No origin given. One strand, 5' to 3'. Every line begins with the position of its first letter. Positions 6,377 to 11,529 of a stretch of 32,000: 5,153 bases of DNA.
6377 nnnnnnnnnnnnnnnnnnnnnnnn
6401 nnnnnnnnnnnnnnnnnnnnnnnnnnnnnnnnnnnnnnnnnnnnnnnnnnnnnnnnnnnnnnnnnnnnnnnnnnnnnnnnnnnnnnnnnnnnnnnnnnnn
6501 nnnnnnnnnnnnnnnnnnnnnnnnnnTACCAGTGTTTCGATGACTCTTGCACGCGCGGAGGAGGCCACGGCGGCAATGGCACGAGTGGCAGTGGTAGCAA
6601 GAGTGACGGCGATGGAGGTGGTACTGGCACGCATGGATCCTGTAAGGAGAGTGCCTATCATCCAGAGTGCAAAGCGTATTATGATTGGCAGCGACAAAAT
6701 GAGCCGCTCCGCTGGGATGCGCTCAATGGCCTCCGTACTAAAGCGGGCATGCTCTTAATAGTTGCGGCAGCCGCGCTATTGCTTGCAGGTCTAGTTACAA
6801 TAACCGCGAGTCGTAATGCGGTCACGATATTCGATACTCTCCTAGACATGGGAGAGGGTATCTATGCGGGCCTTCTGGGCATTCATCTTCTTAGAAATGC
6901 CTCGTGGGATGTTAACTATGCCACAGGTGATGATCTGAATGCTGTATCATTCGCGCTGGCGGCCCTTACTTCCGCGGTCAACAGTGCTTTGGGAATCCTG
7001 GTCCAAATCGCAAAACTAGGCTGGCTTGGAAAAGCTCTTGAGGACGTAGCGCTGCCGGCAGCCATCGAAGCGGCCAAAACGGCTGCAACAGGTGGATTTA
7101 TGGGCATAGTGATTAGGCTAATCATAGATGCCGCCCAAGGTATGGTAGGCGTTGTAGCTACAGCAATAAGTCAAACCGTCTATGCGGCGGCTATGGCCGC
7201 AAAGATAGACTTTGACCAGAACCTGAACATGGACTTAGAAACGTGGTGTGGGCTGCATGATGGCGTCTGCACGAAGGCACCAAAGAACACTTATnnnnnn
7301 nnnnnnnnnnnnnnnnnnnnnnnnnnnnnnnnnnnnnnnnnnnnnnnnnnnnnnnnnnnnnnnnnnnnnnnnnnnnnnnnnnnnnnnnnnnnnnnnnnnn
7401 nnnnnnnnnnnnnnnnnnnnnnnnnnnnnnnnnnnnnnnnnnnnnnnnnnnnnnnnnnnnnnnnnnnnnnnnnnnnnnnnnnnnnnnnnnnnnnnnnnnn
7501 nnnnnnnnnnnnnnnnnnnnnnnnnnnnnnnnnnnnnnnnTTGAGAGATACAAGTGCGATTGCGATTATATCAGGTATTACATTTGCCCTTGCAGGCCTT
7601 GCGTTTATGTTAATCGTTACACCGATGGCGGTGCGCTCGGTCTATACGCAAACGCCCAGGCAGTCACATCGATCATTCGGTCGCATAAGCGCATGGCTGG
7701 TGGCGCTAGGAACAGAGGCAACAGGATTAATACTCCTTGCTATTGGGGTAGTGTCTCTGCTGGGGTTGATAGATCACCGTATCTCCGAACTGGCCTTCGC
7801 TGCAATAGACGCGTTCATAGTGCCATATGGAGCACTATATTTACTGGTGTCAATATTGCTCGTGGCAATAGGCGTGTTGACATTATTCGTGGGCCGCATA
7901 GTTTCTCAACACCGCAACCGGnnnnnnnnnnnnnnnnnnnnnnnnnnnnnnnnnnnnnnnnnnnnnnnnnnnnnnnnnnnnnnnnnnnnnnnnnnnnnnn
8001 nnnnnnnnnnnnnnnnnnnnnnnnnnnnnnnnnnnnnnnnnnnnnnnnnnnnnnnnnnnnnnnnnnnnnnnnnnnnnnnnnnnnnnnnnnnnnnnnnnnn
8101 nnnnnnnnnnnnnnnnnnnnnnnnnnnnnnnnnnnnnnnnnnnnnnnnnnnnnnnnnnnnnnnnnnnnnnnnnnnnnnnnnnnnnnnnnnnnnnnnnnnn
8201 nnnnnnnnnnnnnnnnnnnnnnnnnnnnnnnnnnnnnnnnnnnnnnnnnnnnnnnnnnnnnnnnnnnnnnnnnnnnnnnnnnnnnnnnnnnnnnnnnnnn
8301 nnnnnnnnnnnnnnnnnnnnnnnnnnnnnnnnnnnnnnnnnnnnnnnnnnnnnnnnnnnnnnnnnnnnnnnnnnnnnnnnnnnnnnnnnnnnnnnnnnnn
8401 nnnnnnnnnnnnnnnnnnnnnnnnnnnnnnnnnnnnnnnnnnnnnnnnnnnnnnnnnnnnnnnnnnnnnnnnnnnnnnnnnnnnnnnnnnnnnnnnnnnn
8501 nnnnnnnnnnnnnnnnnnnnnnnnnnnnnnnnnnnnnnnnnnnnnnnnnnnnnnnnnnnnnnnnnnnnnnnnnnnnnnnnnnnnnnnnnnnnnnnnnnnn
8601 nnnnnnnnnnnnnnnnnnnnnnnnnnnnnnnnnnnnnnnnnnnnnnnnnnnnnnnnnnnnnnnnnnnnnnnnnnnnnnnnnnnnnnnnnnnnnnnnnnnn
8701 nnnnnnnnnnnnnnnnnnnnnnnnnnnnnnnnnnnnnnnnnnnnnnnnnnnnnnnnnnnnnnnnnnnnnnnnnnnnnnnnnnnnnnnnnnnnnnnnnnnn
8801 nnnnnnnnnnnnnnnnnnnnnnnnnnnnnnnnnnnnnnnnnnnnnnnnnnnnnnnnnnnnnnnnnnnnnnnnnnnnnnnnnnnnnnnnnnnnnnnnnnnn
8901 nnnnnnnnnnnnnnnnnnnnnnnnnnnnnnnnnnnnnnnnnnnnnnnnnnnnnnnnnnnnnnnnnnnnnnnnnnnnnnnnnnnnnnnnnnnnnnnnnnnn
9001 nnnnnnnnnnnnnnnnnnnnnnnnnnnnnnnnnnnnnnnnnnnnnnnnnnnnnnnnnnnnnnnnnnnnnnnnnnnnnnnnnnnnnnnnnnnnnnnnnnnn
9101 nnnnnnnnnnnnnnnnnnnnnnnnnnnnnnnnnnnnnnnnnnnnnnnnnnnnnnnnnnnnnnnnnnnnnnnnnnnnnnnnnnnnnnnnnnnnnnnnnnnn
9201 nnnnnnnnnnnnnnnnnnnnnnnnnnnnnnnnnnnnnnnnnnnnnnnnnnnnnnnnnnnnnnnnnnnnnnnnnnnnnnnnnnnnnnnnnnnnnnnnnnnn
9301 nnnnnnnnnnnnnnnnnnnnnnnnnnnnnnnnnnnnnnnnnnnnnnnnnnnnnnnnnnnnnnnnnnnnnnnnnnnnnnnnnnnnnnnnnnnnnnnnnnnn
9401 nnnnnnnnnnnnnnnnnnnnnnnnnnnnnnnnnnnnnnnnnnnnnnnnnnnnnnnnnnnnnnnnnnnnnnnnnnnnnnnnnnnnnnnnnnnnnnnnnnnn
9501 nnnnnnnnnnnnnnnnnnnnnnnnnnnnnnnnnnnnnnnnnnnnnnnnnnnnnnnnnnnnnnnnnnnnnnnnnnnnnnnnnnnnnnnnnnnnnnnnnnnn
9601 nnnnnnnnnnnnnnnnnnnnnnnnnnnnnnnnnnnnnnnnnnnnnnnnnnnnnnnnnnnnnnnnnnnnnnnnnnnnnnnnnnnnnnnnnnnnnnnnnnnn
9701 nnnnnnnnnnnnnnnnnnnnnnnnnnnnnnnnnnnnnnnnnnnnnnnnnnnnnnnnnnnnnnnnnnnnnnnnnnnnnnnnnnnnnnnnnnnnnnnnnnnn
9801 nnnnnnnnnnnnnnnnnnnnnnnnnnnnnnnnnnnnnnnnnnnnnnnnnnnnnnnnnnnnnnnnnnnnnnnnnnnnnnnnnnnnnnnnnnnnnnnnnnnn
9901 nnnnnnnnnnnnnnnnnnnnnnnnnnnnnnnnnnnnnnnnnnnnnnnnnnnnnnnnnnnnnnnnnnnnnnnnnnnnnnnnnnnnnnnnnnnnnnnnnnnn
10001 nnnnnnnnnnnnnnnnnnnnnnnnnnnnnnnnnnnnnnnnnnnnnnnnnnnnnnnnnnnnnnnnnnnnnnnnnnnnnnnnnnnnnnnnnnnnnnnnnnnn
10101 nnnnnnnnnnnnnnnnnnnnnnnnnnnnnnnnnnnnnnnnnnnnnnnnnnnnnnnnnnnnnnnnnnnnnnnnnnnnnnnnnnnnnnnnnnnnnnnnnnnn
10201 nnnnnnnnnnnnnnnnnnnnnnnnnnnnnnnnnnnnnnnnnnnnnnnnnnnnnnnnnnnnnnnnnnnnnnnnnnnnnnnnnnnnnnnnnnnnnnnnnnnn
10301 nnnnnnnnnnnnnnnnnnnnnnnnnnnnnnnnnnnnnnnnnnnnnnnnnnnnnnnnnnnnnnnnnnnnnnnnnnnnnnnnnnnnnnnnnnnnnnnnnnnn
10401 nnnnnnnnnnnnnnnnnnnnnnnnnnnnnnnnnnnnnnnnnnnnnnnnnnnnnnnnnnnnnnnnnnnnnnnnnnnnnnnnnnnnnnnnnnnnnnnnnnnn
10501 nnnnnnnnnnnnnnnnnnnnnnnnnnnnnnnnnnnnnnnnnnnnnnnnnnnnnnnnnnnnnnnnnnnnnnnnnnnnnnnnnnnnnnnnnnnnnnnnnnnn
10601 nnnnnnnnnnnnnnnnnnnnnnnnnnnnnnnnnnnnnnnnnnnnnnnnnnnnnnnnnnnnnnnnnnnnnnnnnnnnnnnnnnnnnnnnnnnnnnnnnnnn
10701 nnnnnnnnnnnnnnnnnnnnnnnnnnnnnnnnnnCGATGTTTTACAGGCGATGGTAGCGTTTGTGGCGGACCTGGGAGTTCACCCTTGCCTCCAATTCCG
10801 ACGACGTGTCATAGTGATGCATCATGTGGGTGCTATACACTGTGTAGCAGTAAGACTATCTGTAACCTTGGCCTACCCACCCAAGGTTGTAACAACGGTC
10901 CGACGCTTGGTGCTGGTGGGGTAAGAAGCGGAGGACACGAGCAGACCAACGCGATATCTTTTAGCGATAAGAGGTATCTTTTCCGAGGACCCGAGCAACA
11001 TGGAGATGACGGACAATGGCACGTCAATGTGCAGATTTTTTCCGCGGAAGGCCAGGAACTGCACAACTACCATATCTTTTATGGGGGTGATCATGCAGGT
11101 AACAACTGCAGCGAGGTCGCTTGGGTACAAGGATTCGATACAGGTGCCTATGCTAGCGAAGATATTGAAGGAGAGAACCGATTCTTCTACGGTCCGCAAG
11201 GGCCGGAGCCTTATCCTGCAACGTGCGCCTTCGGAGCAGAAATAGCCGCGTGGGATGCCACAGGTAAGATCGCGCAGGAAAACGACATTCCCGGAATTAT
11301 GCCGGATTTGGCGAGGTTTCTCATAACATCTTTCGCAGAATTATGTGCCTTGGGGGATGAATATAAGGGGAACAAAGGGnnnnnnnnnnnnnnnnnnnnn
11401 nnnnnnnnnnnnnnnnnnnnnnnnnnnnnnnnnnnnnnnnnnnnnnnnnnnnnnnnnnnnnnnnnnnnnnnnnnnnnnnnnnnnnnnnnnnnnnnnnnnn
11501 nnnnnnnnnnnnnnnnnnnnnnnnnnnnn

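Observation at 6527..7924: CT1 and CT5 define an unrecognised, strongly hydrophobic Rhs toxin-tip family paired with small polytopic membrane proteins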

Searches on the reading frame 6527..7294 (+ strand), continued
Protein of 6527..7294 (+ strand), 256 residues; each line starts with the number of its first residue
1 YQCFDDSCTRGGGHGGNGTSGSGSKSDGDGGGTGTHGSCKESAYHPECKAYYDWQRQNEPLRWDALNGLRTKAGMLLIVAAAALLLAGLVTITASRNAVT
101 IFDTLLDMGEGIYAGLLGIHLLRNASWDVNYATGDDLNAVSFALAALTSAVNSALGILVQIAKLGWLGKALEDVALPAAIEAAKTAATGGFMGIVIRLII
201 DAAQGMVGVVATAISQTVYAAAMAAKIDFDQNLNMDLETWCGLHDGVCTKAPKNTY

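Call 86: fold_search(model_id=the predicted structure, library=viral)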
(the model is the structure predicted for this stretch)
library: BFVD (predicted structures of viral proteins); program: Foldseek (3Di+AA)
matches with E <= 10: 336; with E <= 0.001: 0
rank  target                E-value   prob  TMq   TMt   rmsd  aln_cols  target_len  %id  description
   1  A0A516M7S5            2.4e-01  0.41  0.24  0.07  18.5       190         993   13  (no name in the UniProt tables at hand)
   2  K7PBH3                4.7e-01  0.51  0.30  0.35   8.2       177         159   11  Membrane ORF153A [Cyprinid herpesvirus 2]
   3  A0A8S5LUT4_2          5.1e-01  0.11  0.17  0.07  37.8       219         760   16  Tail protein [Siphoviridae sp. ctMsr1]
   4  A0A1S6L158            6.0e-01  0.41  0.28  0.36  13.4       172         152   16  (no name in the UniProt tables at hand)
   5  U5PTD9                7.2e-01  0.54  0.30  0.42   7.6       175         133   14  Holin/anti-holin [Clavibacter phage CN1A]
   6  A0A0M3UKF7            7.6e-01  0.14  0.22  0.16  21.0       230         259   16  Uncharacterized protein [Mycobacterium phage Archie]
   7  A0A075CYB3            8.8e-01  0.10  0.17  0.14  37.7       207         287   15  Protein EE1A [Elephant endotheliotropic herpesvirus 5]
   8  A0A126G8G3            8.8e-01  0.09  0.16  0.12  25.2       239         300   15  (no name in the UniProt tables at hand)
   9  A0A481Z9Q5            9.2e-01  0.25  0.30  0.25  13.1       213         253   14  Transmembrane protein [Pithovirus LCPAC302]
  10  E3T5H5                9.7e-01  0.28  0.23  0.33  18.6       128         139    7  Uncharacterized protein [Cafeteria roenbergensis virus (strain BV-PW1)]
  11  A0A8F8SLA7            9.7e-01  0.21  0.23  0.23  15.1       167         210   13  (no name in the UniProt tables at hand)
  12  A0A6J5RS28            1.0e+00  0.14  0.21  0.27  18.8       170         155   12  Dps DNA-binding ferritin-like protein (Oxidative damage protectant) [uncultured Caudovirales phage]
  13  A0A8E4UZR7            1.1e+00  0.51  0.30  0.23   9.3       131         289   15  (no name in the UniProt tables at hand)
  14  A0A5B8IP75            1.2e+00  0.18  0.29  0.20  18.0       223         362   15  Uncharacterized protein [Mimiviridae sp. ChoanoV1]
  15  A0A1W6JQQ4            1.2e+00  0.15  0.27  0.25  25.1       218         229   14  (no name in the UniProt tables at hand)
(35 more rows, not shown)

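Call 88: search_protein_families(library=pfam, proteins=[L009:4234-4581:+, L011:5886-6410:+, L012:1953-2156:+, L014:5603-5803:+, L014:690-1043:+, L002:955-1335:+], max_evalue=0.1)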
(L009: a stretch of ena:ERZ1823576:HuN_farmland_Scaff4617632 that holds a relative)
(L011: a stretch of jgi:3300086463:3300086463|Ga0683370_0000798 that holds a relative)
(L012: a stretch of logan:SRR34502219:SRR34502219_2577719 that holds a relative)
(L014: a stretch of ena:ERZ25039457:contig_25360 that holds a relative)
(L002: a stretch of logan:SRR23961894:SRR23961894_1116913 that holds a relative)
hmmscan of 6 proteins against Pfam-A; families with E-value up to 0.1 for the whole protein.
L009:4234-4581:+ (116 aa): 0 families

L011:5886-6410:+ (175 aa): 1 family
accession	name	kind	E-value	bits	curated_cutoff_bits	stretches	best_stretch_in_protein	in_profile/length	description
PF05545.16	FixQ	-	0.059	13.8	29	1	8-29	8-29/49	Cbb3-type cytochrome oxidase component FixQ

L012:1953-2156:+ (68 aa): 1 family
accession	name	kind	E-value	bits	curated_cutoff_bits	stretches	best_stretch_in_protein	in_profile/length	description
PF06596.16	PsbX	-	0.027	14.9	25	1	32-66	6-37/38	Photosystem II reaction centre X protein (PsbX)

L014:5603-5803:+ (67 aa): 0 families

L014:690-1043:+ (118 aa): 0 families

L002:955-1335:+ (127 aa): 0 families

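Call 91: search_dna_similar(query=window:6662-7294:+, collection=plasmids, mode=protein, max_evalue=1, max_rows=10)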
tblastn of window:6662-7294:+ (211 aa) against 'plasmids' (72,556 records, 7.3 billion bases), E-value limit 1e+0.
No match.

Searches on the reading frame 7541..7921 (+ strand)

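Call 9: search_protein_families(library=pfam, proteins=[window:7541-7921:+], max_evalue=1)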
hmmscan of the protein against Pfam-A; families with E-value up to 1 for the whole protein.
window:7541-7921:+ (127 aa): 0 families

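Call 10: search_protein_families(library=ncbifam, proteins=[window:7541-7921:+], max_evalue=1)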
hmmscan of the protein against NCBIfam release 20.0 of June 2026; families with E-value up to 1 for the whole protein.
window:7541-7921:+ (127 aa): 1 family
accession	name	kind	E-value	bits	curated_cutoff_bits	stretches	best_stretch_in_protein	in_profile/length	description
NF049859.1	SA1002_fam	equivalog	0.11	12.4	65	1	25-124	5-91/167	SA1002 family membrane protein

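Call 76: search_protein_families(library=padloc, proteins=[window:7541-7921:+], max_evalue=0.1)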
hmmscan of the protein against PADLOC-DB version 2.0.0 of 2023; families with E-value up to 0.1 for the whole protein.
window:7541-7921:+ (127 aa): 1 family
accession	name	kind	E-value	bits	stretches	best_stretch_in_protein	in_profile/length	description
PDLC02354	AbiZ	-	0.041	11.2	1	48-108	268-325/398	AbiZ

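Call 77: search_protein_families(library=phrogs, proteins=[window:7541-7921:+], max_evalue=0.1)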
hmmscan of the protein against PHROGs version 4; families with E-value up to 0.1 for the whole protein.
window:7541-7921:+ (127 aa): 0 families

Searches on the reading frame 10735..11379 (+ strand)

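Call 9: search_protein_families(library=pfam, proteins=[window:10735-11379:+], max_evalue=1)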
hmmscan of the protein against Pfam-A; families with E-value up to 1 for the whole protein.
window:10735-11379:+ (215 aa): 0 families

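Call 10: search_protein_families(library=ncbifam, proteins=[window:10735-11379:+], max_evalue=1)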
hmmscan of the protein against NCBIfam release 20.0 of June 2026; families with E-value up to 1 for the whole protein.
window:10735-11379:+ (215 aa): 1 family
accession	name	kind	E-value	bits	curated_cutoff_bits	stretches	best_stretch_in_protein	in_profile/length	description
NF046097.1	CV_2116_dom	domain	0.13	12.4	58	1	86-112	13-39/75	CV_2116 domain-containing protein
